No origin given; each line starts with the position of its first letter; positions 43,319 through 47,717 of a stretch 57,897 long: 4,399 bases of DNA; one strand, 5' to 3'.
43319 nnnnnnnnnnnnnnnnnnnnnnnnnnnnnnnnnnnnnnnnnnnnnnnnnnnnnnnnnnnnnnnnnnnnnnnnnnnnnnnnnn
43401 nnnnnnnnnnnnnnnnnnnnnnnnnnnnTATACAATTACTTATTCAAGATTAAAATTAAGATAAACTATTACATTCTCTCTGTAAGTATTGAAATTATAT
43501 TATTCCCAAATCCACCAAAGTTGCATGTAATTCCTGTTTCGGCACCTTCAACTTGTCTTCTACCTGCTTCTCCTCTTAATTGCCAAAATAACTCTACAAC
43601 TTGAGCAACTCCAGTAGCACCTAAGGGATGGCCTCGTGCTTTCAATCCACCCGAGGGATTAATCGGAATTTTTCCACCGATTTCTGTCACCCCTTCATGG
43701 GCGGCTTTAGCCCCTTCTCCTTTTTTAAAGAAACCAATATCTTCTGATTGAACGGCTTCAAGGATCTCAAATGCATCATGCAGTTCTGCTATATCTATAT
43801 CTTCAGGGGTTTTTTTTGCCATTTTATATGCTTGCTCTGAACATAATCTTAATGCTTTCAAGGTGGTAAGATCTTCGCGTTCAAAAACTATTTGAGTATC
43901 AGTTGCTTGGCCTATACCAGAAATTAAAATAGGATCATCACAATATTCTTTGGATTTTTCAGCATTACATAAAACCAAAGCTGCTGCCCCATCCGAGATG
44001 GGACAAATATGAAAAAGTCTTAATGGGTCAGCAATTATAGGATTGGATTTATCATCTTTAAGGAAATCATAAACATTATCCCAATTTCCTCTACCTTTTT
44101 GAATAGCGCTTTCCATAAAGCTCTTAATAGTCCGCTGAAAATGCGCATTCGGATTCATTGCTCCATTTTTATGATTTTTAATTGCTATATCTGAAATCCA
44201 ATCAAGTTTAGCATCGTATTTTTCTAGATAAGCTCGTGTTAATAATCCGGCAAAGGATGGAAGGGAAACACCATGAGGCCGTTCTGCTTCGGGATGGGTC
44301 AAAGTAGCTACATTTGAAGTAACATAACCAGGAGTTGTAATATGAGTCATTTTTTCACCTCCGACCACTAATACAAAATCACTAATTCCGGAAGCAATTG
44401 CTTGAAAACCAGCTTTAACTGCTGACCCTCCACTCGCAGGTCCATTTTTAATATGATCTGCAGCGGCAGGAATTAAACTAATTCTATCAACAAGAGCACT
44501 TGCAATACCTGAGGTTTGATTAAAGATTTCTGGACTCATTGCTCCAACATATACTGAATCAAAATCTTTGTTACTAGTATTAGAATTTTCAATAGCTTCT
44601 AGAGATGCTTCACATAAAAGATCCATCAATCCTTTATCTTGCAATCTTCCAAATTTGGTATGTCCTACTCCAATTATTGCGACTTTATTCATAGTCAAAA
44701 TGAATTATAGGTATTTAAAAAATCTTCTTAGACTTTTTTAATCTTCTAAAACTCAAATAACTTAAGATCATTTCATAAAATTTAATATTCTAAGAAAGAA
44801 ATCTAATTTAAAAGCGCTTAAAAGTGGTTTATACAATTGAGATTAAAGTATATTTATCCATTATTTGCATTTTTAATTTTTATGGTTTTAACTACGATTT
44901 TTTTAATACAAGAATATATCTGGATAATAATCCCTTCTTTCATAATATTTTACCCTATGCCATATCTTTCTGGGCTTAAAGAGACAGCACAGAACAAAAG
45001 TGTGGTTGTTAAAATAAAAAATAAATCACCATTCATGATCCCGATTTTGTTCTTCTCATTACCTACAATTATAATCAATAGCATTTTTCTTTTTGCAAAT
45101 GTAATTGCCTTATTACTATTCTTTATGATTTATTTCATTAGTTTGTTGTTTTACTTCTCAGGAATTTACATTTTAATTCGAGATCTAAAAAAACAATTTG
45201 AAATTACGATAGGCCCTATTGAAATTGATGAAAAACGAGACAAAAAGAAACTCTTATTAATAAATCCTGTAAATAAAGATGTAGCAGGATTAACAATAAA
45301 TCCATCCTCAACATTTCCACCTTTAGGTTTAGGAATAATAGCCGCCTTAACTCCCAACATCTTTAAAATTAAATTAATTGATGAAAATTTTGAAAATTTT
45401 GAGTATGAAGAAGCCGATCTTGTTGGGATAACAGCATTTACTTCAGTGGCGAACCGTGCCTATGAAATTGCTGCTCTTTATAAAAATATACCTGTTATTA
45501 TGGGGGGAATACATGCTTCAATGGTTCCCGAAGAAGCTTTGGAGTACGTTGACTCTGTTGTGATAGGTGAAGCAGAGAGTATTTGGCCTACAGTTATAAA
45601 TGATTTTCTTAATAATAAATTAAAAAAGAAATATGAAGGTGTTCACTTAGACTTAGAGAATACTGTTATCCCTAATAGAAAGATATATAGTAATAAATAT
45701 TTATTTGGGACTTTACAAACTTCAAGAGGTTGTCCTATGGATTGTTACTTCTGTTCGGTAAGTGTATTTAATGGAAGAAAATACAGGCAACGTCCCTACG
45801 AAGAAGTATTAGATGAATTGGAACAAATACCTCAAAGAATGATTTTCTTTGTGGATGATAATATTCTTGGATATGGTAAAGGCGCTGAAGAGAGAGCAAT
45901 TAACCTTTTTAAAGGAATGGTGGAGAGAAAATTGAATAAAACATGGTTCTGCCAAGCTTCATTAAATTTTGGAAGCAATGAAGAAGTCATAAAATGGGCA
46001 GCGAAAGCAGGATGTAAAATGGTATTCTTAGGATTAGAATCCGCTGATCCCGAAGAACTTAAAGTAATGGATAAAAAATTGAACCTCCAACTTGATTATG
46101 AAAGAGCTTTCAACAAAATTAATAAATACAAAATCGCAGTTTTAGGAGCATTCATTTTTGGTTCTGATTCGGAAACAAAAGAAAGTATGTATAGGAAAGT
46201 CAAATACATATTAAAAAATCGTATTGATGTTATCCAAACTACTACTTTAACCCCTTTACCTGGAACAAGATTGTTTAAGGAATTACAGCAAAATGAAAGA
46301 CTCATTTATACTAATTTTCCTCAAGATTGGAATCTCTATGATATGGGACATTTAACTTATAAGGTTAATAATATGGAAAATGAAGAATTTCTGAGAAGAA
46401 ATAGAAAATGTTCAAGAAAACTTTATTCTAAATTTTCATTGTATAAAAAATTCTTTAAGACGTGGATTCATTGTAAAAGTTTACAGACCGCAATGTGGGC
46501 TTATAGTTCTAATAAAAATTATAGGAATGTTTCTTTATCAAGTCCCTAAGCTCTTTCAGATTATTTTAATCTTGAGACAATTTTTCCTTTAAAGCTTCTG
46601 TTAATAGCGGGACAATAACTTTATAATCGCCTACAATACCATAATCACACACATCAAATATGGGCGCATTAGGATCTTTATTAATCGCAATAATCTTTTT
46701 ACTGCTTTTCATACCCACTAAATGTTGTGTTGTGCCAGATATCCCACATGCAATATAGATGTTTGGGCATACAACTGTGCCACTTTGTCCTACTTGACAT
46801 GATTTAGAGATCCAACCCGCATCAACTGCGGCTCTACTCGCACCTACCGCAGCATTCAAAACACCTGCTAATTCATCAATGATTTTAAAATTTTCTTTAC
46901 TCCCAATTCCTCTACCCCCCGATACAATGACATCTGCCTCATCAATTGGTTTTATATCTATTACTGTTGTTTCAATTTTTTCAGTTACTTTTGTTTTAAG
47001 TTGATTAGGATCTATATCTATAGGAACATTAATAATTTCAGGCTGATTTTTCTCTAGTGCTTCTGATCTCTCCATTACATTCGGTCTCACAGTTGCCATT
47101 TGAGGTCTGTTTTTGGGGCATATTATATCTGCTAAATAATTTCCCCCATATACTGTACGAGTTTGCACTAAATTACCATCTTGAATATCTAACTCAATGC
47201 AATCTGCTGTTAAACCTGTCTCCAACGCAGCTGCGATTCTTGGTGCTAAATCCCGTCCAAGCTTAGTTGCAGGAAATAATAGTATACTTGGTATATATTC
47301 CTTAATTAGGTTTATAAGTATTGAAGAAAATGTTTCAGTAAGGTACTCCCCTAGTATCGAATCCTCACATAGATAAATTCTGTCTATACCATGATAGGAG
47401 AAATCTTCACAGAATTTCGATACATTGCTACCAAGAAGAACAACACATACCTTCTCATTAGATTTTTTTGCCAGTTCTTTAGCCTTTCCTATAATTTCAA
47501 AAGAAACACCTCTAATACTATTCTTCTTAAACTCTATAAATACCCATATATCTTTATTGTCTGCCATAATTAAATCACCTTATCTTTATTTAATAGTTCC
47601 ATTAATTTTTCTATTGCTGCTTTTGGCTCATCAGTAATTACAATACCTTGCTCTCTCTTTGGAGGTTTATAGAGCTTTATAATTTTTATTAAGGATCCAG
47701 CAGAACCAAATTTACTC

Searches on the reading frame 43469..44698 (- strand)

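Call 49: search_protein_families(library=pfam, proteins=[window:43469-44698:-], max_evalue=0.001)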
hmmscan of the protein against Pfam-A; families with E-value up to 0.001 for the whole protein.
window:43469-44698:- (409 aa): 3 families
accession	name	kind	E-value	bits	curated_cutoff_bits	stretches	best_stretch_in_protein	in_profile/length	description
PF22691.2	Thiolase_C_1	-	2.3e-44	151.1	28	1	263-403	1-139/144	Thiolase C-terminal domain-like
PF00108.29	Thiolase_N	-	9.4e-29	101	26.4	1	6-246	1-259/260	Thiolase, N-terminal domain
PF02803.24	Thiolase_C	-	2.6e-07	30.7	27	1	287-398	28-116/123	Thiolase, C-terminal domain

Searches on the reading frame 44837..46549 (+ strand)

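Call 49: search_protein_families(library=pfam, proteins=[window:44837-46549:+], max_evalue=0.001)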
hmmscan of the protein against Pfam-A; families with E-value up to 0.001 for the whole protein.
window:44837-46549:+ (570 aa): 3 families
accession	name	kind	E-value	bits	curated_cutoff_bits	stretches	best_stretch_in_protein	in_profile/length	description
PF04055.27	Radical_SAM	-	9.1e-15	55.7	29.5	1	294-451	2-159/166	Radical SAM superfamily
PF02310.24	B12-binding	-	1.2e-11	44.9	32.1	1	153-250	5-117/121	B12 binding domain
PF19864.5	Radical_SAM_N2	-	0.00012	22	29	1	216-263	84-131/151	Radical SAM proteins, N-terminal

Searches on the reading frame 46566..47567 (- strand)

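Call 49: search_protein_families(library=pfam, proteins=[window:46566-47567:-], max_evalue=0.001)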
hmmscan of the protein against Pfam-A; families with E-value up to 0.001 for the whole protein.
window:46566-47567:- (333 aa): 2 families
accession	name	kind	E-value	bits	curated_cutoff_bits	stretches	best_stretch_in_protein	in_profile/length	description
PF01012.27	ETF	-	8.6e-44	149.9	26.7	1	7-183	1-178/181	Electron transfer flavoprotein domain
PF00766.25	ETF_alpha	-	1.6e-35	121.3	27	1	208-287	2-81/81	Electron transfer flavoprotein FAD-binding domain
